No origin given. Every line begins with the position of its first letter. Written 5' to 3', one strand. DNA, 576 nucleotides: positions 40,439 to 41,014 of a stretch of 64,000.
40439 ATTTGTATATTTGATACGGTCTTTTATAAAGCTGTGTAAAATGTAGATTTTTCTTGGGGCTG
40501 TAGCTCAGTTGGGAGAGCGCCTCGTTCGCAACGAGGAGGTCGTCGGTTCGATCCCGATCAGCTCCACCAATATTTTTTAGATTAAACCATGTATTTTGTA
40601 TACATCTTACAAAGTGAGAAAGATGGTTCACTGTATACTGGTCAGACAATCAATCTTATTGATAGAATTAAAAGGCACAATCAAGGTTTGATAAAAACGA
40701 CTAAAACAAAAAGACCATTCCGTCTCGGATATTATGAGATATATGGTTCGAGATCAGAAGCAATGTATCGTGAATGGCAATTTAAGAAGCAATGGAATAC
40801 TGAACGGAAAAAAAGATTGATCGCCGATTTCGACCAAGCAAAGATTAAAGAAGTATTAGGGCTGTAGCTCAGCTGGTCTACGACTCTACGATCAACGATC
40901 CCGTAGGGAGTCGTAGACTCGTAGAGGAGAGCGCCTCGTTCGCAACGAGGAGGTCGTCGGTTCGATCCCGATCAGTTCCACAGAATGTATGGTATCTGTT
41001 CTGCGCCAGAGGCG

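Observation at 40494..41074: Small GIY-YIG nuclease gene sandwiched between an intact and a disrupted tRNA-Ala(CGC), with a third tRNA 3'-end fragment downstream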

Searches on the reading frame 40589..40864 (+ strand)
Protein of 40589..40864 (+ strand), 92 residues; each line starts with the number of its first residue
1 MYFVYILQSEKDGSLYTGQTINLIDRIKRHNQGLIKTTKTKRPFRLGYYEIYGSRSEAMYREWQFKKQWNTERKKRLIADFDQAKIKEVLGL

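Call 5: search_protein_families(library=pfam, proteins=[window:40589-40864:+], max_evalue=0.1)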
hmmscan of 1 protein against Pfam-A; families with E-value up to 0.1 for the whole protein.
window:40589-40864:+ (92 aa): 1 family
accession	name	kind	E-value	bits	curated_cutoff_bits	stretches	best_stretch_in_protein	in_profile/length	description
PF01541.30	GIY-YIG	-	6.8e-18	65.2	22.6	1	1-71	1-74/78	GIY-YIG catalytic domain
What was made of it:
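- On GIY-YIG nuclease superfamily (PF01541): 65.2 bits against a cut-off of 22.6, E 6.8e-18, residues 1-71 (call 5).
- Checked: It matches Pfam GIY-YIG at 65 bits against a cut-off of 22.6 (call 5).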

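Call 6: search_protein_families(library=ncbifam, proteins=[window:40589-40864:+], max_evalue=0.1)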
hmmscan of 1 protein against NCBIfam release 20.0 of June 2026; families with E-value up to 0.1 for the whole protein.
window:40589-40864:+ (92 aa): 2 families
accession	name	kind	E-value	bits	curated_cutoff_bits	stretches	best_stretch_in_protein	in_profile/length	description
TIGR01453.1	grpIintron_endo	subfamily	0.0023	18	56.05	1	2-40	2-40/215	group I intron endonuclease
NF005906.0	PRK07883.1-4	equivalog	0.0058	15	495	1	4-42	218-256/563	DEDD exonuclease domain-containing protein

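Call 7: find_homologous_proteins(query=window:40589-40864:+, max_evalue=0.001)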
Query window:40589-40864:+ (92 aa): 28 proteins with E <= 0.001 among 29 candidates.
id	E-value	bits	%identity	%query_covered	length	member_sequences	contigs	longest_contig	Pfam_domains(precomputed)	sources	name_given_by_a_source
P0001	5.5e-55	200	100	100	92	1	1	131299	PF01541.31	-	-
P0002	5.8e-43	162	80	100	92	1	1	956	PF01541.31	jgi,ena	-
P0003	1.9e-42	160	79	100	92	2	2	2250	PF01541.31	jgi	-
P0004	5.5e-39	149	76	99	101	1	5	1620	PF01541.31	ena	-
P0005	5.9e-39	149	75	99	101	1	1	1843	PF01541.31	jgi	jgi:putative endonuclease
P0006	1.7e-36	141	71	100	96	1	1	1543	PF01541.31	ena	-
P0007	3.1e-34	134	67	99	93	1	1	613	PF01541.31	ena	-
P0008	2.0e-33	132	63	100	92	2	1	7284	PF01541.31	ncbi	-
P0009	1.2e-32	129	64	95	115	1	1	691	PF01541.31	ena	-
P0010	1.4e-32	129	64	100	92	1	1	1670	PF01541.31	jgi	jgi:putative endonuclease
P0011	7.9e-29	117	61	98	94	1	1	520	PF01541.31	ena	-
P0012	1.1e-28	116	62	98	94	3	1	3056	PF01541.31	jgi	jgi:putative endonuclease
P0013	3.0e-28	115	62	88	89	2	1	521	PF01541.31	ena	-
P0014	9.2e-28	113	59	98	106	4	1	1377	PF01541.31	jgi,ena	-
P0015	9.7e-26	107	57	98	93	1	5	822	PF01541.31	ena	-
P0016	1.3e-25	107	57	98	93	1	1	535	PF01541.31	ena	-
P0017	2.7e-25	106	56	98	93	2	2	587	PF01541.31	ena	-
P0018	2.3e-24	103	59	89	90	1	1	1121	PF01541.31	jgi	-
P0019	5.9e-17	79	64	66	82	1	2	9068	PF01541.31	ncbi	-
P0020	6.9e-17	79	58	72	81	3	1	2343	PF01541.31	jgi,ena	jgi:putative endonuclease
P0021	9.2e-17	78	59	72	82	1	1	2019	PF01541.31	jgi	-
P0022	1.0e-15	75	60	67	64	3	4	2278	PF01541.31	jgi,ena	jgi:putative endonuclease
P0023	5.2e-11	60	48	72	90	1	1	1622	PF01541.31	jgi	jgi:putative endonuclease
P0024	1.8e-9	55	49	74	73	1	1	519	PF01541.31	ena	-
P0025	4.0e-9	54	57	66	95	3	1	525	PF01541.31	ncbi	-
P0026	8.9e-6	43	44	85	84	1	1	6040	PF01541.31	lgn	-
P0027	1.9e-5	42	44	85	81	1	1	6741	PF01541.31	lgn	-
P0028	4.0e-4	38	42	79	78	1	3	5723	PF01541.31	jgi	jgi:putative endonuclease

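Call 13: find_related_loci(query=A2, collection=genome_contigs, flank=3000)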
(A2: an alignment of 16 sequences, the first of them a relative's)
Query A2 (92 aa) in genome_contigs; peptide patterns used: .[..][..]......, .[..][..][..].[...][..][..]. (x = any residue, [..] = any of these).
52 stretches matched a pattern; 23 encode a relative of the query (tblastn E <= 1e-3); 23 distinct loci.
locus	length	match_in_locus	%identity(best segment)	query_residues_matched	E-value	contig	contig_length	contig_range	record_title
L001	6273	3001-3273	62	2-92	3e-38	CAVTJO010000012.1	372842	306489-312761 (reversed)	MAG: uncultured Bacteroidetes bacterium isolate MFD05942.bin.1.467 genome assembly, contig: contig_37791, whole genome s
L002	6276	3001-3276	62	1-92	6e-37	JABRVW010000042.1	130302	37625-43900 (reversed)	MAG: Ignavibacterium sp. isolate MAG-04r c_000000000046, whole genome shotgun sequence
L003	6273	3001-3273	60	2-92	5e-37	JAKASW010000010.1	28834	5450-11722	MAG: Bacteroidetes bacterium isolate YP1.bin85 NODE_1372_length_28834_cov_1.218727, whole genome shotgun sequence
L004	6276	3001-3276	62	1-92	1e-36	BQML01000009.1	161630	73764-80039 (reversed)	MAG: Bacteroidia bacterium HBSIN02 DNA, sequence009, whole genome shotgun sequence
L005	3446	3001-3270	61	1-90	4e-36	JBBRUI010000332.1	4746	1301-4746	MAG: Bacteroidota bacterium isolate La3_concoct.179 La3_concoct.179_K_301104_L_4746_cov_10.0000, whole genome shotgun se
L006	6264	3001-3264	59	1-88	3e-35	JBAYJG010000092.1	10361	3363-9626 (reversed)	MAG: Bacteroidota bacterium isolate SO_2016_GW1_5 scaffold11754_OW334_2016, whole genome shotgun sequence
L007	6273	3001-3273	60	1-91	3e-34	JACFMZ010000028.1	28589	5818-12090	MAG: Bacteroidetes bacterium isolate BROCD011 NODE_1334_length_28589_cov_6.425212, whole genome shotgun sequence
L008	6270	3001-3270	58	1-90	3e-33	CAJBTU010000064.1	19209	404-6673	MAG: uncultured Ignavibacteriae bacterium isolate Loc090721-7m_bin-539 genome assembly, contig: bin-539:064/426, whole g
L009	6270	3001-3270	56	1-90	1e-32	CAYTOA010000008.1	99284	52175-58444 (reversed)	MAG TPA_asm: uncultured Chitinophagaceae bacterium isolate binchicken_co241_368 genome assembly, contig: NODE_194_length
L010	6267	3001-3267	54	4-92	5e-33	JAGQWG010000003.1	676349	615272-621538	MAG: Ignavibacteriae bacterium isolate HKST-UBA122 2012-05-30_1_(paired)_contig_1212, whole genome shotgun sequence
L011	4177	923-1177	53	2-86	4e-32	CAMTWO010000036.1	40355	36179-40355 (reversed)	MAG: uncultured Ignavibacteriae bacterium isolate G03_MAG_00003 genome assembly, contig: G03_MAG_00003_000000000035, who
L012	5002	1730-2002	53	2-92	4e-32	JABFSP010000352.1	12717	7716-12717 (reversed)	MAG: Ignavibacteria bacterium isolate WB-IL-15 seq_2426, whole genome shotgun sequence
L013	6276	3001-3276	53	1-92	3e-32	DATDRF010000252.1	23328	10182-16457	MAG TPA_asm: Bacteroidota bacterium isolate SMAG_U7970 k141_1802659, whole genome shotgun sequence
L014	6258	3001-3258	55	1-86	6e-32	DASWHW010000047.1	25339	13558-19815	MAG TPA_asm: Bacteroidota bacterium isolate SMAG_U2852 k141_1907661, whole genome shotgun sequence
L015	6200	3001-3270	53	1-90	5e-31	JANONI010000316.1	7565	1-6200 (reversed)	MAG: Bacteroidota bacterium isolate VAR_43_metabat_429 VAR_43_k141_2064187, whole genome shotgun sequence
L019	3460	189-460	49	1-91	1e-20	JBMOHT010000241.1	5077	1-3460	MAG: Bacteroidota bacterium isolate Deming_bin.369 contig58041, whole genome shotgun sequence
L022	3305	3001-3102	59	2-35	4e-9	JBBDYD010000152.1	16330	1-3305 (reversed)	MAG: Bacteroidota bacterium isolate LejiaD_53_15 Lejia_D_5660_length_16330_cov_9, whole genome shotgun sequence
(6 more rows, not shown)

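Call 24: find_related_loci(query=A2, collection=metagenome_contigs, flank=2000)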
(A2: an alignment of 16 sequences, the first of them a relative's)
Query A2 (92 aa) in metagenome_contigs; peptide patterns used: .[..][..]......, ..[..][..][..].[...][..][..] (x = any residue, [..] = any of these).
163 stretches matched a pattern; 27 encode a relative of the query (tblastn E <= 1e-3); 27 distinct loci.
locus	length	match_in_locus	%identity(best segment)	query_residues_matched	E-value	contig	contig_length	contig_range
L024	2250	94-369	80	1-92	4e-49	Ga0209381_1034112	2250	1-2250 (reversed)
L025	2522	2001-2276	63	1-92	2e-39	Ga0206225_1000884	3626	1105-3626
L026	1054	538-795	67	7-92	5e-40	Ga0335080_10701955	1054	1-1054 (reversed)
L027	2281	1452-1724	62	2-92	3e-38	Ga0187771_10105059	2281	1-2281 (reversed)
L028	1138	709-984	60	1-92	2e-37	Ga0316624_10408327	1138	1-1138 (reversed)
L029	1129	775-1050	59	1-92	2e-37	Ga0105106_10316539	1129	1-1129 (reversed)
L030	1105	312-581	59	1-90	1e-34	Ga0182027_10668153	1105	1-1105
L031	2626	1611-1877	56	2-90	6e-34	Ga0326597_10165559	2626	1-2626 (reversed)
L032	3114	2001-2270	56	1-90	6e-33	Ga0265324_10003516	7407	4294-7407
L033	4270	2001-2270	56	1-90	6e-33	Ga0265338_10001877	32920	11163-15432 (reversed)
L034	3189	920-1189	56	1-90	6e-33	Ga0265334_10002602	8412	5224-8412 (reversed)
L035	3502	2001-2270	56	1-90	6e-33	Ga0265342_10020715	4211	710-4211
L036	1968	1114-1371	55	1-86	3e-32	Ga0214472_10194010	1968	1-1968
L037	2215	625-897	57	1-91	2e-32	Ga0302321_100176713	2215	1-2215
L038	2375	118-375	55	1-86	4e-32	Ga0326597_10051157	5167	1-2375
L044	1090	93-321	48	17-92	1e-15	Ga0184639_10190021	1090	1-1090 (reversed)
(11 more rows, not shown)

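Call 35: find_encoding_contigs(protein=P0019, flank=2000, max_places=4)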
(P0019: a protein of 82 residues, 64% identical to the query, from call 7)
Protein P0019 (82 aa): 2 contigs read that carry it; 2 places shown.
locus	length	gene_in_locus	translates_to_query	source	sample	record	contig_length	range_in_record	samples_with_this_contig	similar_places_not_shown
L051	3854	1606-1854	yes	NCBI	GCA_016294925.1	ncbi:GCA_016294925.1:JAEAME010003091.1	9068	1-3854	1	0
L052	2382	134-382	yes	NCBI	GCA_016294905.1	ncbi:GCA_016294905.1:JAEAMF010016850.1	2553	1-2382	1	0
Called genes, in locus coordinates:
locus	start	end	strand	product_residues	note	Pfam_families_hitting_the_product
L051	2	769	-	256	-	?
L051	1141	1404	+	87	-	PF11297:DUF3098 (faint)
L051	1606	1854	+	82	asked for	PF01541:GIY-YIG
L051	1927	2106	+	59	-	-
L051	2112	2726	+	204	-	PF01205:Impact_N, PF09186:DUF1949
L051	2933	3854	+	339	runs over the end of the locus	PF01595:CNNM, PF00571:CBS (weak), PF03471:CorC_HlyC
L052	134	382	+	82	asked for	PF01541:GIY-YIG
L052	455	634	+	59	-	-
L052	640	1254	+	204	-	PF01205:Impact_N, PF09186:DUF1949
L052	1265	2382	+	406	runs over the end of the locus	PF01595:CNNM, PF00571:CBS (weak), PF03471:CorC_HlyC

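Call 36: find_encoding_contigs(protein=P0026, flank=2000, max_places=3)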
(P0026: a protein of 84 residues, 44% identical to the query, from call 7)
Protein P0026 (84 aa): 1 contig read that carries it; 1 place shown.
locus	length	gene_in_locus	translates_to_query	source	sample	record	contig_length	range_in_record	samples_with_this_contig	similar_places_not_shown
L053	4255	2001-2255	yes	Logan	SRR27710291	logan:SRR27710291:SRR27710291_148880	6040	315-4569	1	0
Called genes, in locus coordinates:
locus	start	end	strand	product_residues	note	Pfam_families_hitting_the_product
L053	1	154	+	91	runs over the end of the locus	-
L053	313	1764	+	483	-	PF00005:ABC_tran, PF02463:SMC_N (faint), PF03193:RsgA_GTPase (faint), PF13555:AAA_29 (faint), PF20720:nSTAND3 (faint), PF24883:NPHP3_N (faint), PF13304:AAA_21 (weak), PF00005:ABC_tran, +2 more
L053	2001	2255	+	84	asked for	PF01541:GIY-YIG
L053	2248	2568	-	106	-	-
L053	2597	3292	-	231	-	PF01479:S4, PF00849:PseudoU_synth_2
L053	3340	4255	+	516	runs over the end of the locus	PF04307:YdjM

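Call 40: find_encoding_contigs(protein=P0020, flank=1500, max_places=3)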
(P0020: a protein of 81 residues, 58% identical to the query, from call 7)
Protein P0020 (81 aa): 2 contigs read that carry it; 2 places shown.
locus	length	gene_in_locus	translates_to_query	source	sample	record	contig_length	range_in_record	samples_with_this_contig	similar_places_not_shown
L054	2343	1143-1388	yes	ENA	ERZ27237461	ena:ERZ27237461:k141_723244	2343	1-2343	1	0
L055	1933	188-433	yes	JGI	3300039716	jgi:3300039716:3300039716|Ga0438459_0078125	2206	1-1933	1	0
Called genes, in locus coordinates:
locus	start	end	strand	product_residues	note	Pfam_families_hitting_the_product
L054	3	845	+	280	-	?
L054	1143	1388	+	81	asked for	PF01541:GIY-YIG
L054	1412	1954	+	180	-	-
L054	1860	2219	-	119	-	-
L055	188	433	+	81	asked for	PF01541:GIY-YIG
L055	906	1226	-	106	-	-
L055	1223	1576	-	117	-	-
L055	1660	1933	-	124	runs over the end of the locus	-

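Call 41: find_encoding_contigs(protein=P0023, flank=1500, max_places=3)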
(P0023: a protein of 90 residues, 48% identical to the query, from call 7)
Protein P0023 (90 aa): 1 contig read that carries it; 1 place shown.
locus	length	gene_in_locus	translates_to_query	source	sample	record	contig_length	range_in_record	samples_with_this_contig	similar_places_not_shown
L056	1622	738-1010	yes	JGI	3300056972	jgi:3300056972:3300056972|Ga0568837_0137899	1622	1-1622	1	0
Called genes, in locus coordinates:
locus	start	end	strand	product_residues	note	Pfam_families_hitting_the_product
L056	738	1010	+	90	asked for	PF01541:GIY-YIG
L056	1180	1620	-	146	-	?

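Call 46: predict_structure(alignment_id=A1)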
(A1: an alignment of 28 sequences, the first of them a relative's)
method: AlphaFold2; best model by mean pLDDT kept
length: 92 residues; sequences in the alignment: 28
mean_pLDDT: 94.4   pTM: 0.84
mean pLDDT of the five models: 94.4, 94.3, 93.0, 92.5, 91.9
residues with pLDDT >= 90: 86; 70-90: 6; 50-70: 0; < 50: 0
segments of 3 or more residues with pLDDT < 50: none
pLDDT, mean of each block of 10 residues (from residue 1): 96 95 95 93 96 97 95 94 91 80
secondary structure, 60 per line:
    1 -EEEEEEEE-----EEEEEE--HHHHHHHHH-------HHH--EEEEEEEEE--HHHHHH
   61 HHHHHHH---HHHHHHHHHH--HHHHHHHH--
elements in order: E2-9 E15-20 H23-31 E44-52 H55-67 H71-80 H83-90
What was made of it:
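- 40589..40867 (+): 92-aa single-domain GIY-YIG nuclease gene of the Slx1/UPF0213 type. The last codons GGG CTG TAG are nt 2-10 of the second tRNA copy. AF2 model pLDDT 94 (call 46).
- On GIY-YIG nuclease superfamily (PF01541): AF2 model pLDDT 94.4, with strands 2-9, 15-20 and 44-52 plus helices (call 46).
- On Homing endonuclease (free-standing): The protein is 92 aa and a single domain (calls 5, 46).
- The protein has no DNA-binding domain, which classical homing endonucleases need (calls 5, 46). A 92-aa nuclease has no DNA-binding domain yet shows clear target fidelity (calls 5, 46).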

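Call 50: fold_search(model_id=the predicted structure, library=pdb)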
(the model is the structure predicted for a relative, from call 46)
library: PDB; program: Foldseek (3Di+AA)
matches with E <= 10: 278; with E <= 0.001: 1
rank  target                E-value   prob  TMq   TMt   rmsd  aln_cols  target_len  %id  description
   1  1zg2_MODEL_1_A        8.3e-05  1.00  0.53  0.52   7.4        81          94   38  Solution NMR structure of the UPF0213 protein BH0048 from Bacillus halodurans. Northeast Structural Genomics t (released 2005-06-21)
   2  6seh_A                1.1e-03  1.00  0.62  0.24   2.1        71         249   32  Recognition and processing of branched DNA substrates by Slx1-Slx4 nuclease (released 2019-09-25)
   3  6sei_C                1.4e-03  1.00  0.62  0.22   1.9        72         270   32  Recognition and processing of branched DNA substrates by Slx1-Slx4 nuclease (released 2019-09-25)
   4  6seh_C                1.5e-03  1.00  0.62  0.24   2.2        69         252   32  Recognition and processing of branched DNA substrates by Slx1-Slx4 nuclease (released 2019-09-25)
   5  4xm5                  3.3e-03  1.00  0.56  0.20   3.4        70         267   28  C. glabrata Slx1. (released 2015-03-25)
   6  7cq3_A                3.5e-03  1.00  0.68  0.22   2.6        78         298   28  Crystal structure of Slx1-Slx4 (released 2021-06-16)
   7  7cq2_A                3.5e-03  1.00  0.63  0.22   4.5        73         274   27  Crystal structure of Slx1-Slx4 (released 2021-06-16)
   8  4xlg_A                5.9e-03  1.00  0.59  0.22   3.1        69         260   30  C. glabrata Slx1 in complex with Slx4CCD. (released 2015-03-25)
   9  7cq2_B                1.0e-02  1.00  0.57  0.19   4.3        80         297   26  Crystal structure of Slx1-Slx4 (released 2021-06-16)
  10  7cq4_A                1.4e-02  1.00  0.65  0.22   3.1        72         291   28  Crystal structure of Slx1-Slx4 in complex with 5'flap DNA (released 2021-06-16)
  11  1ln0_A                4.5e-01  0.80  0.54  0.54   3.0        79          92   19  Structure of the Catalytic Domain of Homing Endonuclease I-TevI (released 2002-10-30)
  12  9e6q_AR               6.6e-01  0.33  0.38  0.44   5.0        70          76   10  Cryo-EM structure of the Pyrobaculum calidifontis 50S ribosomal subunit in complex with Dri (released 2024-11-20)
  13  1ln0_B                8.6e-01  0.63  0.53  0.52   2.8        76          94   20  Structure of the Catalytic Domain of Homing Endonuclease I-TevI (released 2002-10-30)
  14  4v9f_6                1.2e+00  0.11  0.30  0.42   5.2        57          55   14  The re-refined crystal structure of the Haloarcula marismortui large ribosomal subunit at 2.4 Angstrom resolution: mor (released 2014-07-09)
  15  5w3v_D                1.4e+00  0.14  0.27  0.15   4.9        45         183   24  Crystal Structure of macaque APOBEC3H in complex with RNA (released 2017-10-25)
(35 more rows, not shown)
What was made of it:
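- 40589..40867 (+): Foldseek best matches are UPF0213 BH0048 and Slx1 (call 50).
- On Slx1/UPF0213 branch: By Foldseek, 1zg2 and Slx1 chains have probability 1.0, while I-TevI has E 0.45 (call 50).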

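Call 67: find_related_loci(query=A2, collection=viral_contigs, flank=2000)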
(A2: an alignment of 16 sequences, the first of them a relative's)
Query A2 (92 aa) in viral_contigs; peptide patterns used: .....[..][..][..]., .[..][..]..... (x = any residue, [..] = any of these).
4 stretches matched a pattern, but none encodes a relative of the query by tblastn (E <= 1e-3).

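Call 70: search_protein_families(library=padloc, proteins=[window:40589-40864:+], max_evalue=0.01)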
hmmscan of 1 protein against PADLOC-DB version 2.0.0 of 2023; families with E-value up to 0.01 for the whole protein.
window:40589-40864:+ (92 aa): 2 families
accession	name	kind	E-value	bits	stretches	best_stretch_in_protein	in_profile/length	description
PDLC04924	PDC-S14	-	0.0027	15.4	1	2-32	50-82/280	-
PDLC04925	PDC-S14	-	0.0092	13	0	4-32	65-97/301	-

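Call 71: search_protein_families(library=phrogs, proteins=[window:40589-40864:+], max_evalue=0.01)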
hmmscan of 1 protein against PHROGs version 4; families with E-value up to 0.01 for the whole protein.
window:40589-40864:+ (92 aa): 0 families
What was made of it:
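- Tried and rejected: No meaningful match (calls 70, 71).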

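Call 72: search_solved_structures(query=A2, max_evalue=0.01)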
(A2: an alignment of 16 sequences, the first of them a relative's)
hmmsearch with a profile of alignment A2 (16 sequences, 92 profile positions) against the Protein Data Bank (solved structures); distinct sequences matched with E-value up to 0.01: 3.
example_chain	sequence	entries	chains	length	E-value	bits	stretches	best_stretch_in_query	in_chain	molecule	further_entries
1zg2_A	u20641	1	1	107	4.4e-13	52.4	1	2-78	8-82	Hypothetical UPF0213 protein BH0048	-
1ywl_A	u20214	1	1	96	6.2e-09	39.1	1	2-83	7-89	Hypothetical UPF0213 protein EF2693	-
6seh_C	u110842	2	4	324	0.0087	19.4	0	2-39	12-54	Structure-specific endonuclease subunit SLX1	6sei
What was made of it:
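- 40589..40867 (+): PDB profile search gives 1zg2 at E 4e-13 (call 72).
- On Slx1/UPF0213 branch: 1zg2 at E 4e-13 and 1ywl at E 6e-9 by profile (call 72).
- Closest known: UPF0213 proteins. Same: These are the best sequence and fold matches (calls 50, 72).
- The closest folds are UPF0213 and the Slx1 nuclease domain, which cuts branched and stem-loop DNA (calls 50, 72). The fold is Slx1/UPF0213, a family of repair-type structure-specific nucleases (calls 50, 72).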
